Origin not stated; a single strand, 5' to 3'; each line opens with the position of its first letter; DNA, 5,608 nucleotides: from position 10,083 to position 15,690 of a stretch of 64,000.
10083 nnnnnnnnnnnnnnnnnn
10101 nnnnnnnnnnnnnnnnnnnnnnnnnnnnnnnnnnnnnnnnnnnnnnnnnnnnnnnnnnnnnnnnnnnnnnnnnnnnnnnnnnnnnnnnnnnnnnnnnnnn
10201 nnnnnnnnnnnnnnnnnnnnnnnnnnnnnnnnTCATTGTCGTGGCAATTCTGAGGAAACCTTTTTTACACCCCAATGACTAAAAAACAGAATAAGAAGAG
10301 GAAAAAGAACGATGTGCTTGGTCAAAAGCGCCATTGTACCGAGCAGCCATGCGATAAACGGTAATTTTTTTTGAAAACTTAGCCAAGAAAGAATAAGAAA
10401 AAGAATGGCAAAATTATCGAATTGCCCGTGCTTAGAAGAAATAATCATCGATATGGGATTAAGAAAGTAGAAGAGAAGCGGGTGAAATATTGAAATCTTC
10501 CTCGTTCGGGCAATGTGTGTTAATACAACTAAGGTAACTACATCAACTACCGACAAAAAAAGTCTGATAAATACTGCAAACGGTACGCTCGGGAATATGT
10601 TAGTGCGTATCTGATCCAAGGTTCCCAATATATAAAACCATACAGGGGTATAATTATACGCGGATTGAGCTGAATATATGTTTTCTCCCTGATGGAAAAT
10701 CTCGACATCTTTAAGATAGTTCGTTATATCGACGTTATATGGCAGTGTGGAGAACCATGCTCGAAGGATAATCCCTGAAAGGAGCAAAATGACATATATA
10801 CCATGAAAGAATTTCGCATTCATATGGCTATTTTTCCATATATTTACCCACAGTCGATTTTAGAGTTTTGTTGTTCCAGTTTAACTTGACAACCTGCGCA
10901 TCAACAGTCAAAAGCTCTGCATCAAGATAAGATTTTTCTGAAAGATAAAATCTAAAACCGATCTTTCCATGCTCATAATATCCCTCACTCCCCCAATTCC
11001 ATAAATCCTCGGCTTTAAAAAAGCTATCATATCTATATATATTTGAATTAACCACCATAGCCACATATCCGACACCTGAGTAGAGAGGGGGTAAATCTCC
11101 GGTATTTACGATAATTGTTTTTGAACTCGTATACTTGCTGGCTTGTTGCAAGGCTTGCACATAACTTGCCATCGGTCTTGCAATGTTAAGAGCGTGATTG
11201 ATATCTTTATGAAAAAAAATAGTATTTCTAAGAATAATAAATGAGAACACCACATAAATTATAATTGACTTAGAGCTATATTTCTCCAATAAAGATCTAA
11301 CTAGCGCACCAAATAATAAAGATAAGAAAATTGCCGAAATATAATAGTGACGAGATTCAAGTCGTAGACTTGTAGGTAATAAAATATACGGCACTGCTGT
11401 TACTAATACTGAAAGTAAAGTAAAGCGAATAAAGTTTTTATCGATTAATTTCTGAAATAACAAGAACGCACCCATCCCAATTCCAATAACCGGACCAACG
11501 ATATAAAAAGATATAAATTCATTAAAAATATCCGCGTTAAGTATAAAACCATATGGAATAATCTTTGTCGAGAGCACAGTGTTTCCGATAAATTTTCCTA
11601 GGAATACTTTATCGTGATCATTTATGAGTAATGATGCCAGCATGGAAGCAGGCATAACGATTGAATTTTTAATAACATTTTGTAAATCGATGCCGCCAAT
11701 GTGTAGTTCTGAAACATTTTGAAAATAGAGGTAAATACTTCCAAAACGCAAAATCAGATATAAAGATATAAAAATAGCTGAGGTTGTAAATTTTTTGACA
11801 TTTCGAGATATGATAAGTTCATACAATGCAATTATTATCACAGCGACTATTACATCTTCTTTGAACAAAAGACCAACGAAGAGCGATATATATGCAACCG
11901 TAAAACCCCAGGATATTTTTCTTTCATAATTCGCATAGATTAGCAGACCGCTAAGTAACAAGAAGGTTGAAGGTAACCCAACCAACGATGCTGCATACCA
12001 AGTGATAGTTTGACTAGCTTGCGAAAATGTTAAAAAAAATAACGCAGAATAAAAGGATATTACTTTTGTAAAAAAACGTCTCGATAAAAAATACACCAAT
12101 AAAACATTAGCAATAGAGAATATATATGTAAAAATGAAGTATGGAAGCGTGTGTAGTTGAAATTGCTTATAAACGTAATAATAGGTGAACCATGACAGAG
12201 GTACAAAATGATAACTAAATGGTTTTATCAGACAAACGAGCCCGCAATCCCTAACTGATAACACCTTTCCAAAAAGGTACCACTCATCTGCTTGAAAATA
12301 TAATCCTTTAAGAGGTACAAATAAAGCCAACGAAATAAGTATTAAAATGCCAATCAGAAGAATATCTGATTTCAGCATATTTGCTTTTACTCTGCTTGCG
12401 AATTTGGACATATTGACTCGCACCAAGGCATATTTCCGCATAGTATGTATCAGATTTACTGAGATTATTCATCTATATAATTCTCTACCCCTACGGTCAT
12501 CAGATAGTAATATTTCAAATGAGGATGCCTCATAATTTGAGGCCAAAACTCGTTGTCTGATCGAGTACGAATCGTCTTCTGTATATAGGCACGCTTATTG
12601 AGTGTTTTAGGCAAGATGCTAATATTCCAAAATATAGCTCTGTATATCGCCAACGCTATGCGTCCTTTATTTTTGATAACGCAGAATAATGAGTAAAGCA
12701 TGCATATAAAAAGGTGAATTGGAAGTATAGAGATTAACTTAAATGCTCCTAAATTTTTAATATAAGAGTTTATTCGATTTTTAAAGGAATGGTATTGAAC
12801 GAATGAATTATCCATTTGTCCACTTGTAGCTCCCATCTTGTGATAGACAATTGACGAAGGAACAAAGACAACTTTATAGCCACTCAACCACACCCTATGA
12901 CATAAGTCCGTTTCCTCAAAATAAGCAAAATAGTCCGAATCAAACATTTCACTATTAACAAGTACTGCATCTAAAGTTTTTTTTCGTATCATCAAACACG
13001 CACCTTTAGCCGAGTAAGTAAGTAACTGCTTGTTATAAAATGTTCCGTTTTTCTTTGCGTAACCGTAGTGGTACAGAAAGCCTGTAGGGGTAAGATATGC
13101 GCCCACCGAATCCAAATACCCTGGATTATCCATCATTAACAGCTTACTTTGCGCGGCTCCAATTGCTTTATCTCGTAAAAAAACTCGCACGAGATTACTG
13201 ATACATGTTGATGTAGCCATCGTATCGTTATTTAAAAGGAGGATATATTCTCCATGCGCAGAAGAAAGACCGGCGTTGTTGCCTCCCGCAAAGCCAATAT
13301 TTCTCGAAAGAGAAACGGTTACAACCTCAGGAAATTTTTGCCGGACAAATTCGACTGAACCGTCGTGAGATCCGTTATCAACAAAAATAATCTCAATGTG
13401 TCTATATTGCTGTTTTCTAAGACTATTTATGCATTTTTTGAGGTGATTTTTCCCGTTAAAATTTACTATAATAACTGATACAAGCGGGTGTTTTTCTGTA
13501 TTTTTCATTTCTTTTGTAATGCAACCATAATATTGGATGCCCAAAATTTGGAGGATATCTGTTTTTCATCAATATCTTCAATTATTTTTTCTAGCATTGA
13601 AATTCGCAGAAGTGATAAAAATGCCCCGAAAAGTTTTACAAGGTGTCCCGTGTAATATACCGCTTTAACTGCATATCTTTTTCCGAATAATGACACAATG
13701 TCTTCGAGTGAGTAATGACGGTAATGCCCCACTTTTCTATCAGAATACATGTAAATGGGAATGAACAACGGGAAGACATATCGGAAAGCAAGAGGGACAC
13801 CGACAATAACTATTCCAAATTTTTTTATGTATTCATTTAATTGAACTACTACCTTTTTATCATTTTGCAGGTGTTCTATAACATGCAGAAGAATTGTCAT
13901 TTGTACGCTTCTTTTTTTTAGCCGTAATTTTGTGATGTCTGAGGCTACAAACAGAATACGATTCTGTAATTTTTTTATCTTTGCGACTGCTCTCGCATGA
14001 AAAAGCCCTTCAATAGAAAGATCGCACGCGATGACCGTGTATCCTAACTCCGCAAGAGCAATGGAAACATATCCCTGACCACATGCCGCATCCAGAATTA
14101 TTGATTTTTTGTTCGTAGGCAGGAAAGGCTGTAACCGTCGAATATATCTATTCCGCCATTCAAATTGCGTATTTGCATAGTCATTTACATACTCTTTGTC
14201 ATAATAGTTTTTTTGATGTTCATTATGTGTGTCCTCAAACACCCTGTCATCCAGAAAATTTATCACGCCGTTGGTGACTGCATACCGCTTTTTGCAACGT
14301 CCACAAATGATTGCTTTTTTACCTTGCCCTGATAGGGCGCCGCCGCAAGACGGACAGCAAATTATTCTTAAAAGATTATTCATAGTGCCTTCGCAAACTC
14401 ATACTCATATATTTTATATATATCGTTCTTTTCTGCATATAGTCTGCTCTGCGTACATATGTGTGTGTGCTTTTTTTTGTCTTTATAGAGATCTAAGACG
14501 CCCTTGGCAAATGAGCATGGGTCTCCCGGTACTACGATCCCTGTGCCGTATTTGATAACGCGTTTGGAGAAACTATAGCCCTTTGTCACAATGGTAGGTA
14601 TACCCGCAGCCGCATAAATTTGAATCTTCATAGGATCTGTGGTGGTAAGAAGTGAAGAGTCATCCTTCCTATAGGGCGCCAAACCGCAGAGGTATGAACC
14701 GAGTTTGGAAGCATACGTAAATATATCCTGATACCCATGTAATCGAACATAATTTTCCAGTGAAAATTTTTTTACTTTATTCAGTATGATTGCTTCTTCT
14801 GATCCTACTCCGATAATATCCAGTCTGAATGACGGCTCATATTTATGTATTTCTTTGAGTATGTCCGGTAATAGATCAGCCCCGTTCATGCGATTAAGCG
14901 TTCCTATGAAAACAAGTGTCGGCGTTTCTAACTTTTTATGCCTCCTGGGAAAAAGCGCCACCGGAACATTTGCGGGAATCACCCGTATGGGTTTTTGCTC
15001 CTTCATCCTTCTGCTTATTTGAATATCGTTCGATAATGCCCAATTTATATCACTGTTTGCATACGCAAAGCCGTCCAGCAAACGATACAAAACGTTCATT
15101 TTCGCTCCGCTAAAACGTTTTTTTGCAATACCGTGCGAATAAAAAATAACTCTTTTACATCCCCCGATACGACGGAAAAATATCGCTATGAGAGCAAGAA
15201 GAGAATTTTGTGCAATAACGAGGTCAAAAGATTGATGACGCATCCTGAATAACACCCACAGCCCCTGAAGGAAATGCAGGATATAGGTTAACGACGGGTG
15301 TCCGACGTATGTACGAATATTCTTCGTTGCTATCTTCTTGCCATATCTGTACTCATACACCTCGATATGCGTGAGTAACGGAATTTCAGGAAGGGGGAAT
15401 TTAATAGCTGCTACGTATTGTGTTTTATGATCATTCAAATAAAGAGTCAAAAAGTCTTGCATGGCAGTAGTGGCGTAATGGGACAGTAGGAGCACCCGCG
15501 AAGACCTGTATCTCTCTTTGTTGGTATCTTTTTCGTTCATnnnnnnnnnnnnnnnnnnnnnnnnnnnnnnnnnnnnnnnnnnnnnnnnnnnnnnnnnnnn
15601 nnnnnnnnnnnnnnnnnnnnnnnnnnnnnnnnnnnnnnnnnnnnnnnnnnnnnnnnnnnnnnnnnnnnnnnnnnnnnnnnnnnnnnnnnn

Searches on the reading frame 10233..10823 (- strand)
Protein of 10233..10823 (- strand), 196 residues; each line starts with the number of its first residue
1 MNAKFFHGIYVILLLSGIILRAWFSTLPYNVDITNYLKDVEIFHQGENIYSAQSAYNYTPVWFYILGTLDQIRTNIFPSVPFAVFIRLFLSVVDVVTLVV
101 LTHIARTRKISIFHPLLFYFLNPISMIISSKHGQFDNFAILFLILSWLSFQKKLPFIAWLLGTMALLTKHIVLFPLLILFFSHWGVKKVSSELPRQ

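Call 17: search_protein_families(library=pfam, proteins=[window:10233-10823:-], max_evalue=0.01)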
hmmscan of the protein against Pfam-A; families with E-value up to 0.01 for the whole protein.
window:10233-10823:- (196 aa): 1 family
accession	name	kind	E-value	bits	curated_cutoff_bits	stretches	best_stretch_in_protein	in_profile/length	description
PF03155.21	Alg6_Alg8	-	0.0047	16.4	25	1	81-181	83-189/482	ALG6, ALG8 glycosyltransferase family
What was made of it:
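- Tried and rejected: The two small 3-4-TM ORFs at 9649..10823 gave only a weak Alg6/Alg8 hit (call 17).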

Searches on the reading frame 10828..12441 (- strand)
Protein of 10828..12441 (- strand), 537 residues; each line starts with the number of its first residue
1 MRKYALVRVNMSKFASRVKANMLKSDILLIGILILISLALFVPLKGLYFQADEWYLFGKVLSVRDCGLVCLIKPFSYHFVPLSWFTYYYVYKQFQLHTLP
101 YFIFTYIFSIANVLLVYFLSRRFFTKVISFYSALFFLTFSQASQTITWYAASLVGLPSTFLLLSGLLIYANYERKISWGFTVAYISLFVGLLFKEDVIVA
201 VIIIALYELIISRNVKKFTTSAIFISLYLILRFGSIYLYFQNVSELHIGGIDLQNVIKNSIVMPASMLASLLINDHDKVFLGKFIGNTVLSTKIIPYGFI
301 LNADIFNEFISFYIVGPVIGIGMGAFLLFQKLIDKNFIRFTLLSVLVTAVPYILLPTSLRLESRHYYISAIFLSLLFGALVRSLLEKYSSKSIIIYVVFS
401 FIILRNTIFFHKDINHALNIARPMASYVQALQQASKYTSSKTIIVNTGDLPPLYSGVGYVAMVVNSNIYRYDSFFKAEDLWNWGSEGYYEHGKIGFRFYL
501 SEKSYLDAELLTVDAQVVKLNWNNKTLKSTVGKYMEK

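Call 17: search_protein_families(library=pfam, proteins=[window:10828-12441:-], max_evalue=0.01)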
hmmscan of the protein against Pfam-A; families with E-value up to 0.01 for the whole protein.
window:10828-12441:- (537 aa): 1 family
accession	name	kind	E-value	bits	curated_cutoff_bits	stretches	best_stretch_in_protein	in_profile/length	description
PF13231.12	PMT_2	-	8.9e-05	23.2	26.1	1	97-231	20-151/160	Dolichyl-phosphate-mannose-protein mannosyltransferase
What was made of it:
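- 10828..12441 (-): Weak PMT_2-like GT-C paralog in the low-GC end of the locus. Call 17 (E 9e-05, below the Pfam cut-off).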

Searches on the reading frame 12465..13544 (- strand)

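Call 17: search_protein_families(library=pfam, proteins=[window:12465-13544:-], max_evalue=0.01)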
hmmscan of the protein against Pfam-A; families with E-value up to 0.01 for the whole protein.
window:12465-13544:- (359 aa): 4 families
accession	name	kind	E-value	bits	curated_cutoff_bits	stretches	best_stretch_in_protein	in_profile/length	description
PF00535.33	Glycos_transf_2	-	1.8e-23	83.8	23.3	1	23-132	1-113/168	Glycosyl transferase family 2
PF13641.12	Glyco_tranf_2_3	-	1.6e-16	61.5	27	1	20-244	2-220/230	Glycosyltransferase like family 2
PF13632.12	Glyco_trans_2_3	-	1.9e-09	38.1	27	1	100-251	1-129/198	Glycosyl transferase family group 2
PF10111.15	Glyco_tranf_2_2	-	7e-07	29.4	27.3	1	24-236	2-217/276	Glycosyltransferase like family 2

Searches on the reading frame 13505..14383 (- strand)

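Call 17: search_protein_families(library=pfam, proteins=[window:13505-14383:-], max_evalue=0.01)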
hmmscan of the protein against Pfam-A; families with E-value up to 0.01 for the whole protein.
window:13505-14383:- (292 aa): 13 families
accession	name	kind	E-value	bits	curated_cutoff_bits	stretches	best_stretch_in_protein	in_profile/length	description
PF13649.12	Methyltransf_25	-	1e-11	45.8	27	1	96-187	1-94/97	Methyltransferase domain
PF08241.18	Methyltransf_11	-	1.7e-11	45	21.2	1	97-193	1-94/95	Methyltransferase domain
PF13489.12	Methyltransf_23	-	1.3e-10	41.7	27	1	77-235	5-156/164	Methyltransferase domain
PF13847.12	Methyltransf_31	-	6.2e-10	39.4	27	1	92-194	3-109/145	Methyltransferase domain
PF08003.17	Methyltransf_9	-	1.7e-05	24.4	23.8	1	73-194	95-217/315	Protein of unknown function (DUF1698)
PF08242.18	Methyltransf_12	-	2.6e-05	25.3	30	1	97-190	1-96/98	Methyltransferase domain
PF09445.16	Methyltransf_15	-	0.00018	21.6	22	1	95-158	3-66/165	RNA cap guanine-N2 methyltransferase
PF03966.22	Trm112p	-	0.00035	20.9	22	1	4-39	4-40/40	Trm112p-like protein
PF05175.20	MTS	-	0.00038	20.6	23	1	86-152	25-92/170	Methyltransferase small domain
PF06325.19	PrmA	-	0.00064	19.8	22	1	91-191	160-261/296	Ribosomal protein L11 methyltransferase (PrmA)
PF03848.20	TehB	-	0.00084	19.3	20.4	1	93-159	31-96/193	Tellurite resistance protein TehB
PF13679.12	Methyltransf_32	-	0.0009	19.7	27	1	89-172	22-114/143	Methyltransferase domain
PF01209.24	Ubie_methyltran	-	0.0044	16.8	20.1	1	75-194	34-151/233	ubiE/COQ5 methyltransferase family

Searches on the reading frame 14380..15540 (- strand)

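Call 15: search_protein_families(library=pfam, proteins=[window:14380-15540:-], max_evalue=0.01)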
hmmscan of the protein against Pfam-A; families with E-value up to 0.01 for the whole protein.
window:14380-15540:- (386 aa): 3 families
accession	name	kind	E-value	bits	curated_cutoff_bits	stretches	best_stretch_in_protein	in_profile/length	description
PF13692.12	Glyco_trans_1_4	-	4.3e-12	46.9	27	1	207-354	2-142/142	Glycosyl transferases group 1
PF00534.26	Glycos_transf_1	-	4.3e-11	43.1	26.4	1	201-361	10-165/172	Glycosyl transferases group 1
PF13439.12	Glyco_transf_4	-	0.0019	18.7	28.5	1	76-189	46-163/170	Glycosyltransferase Family 4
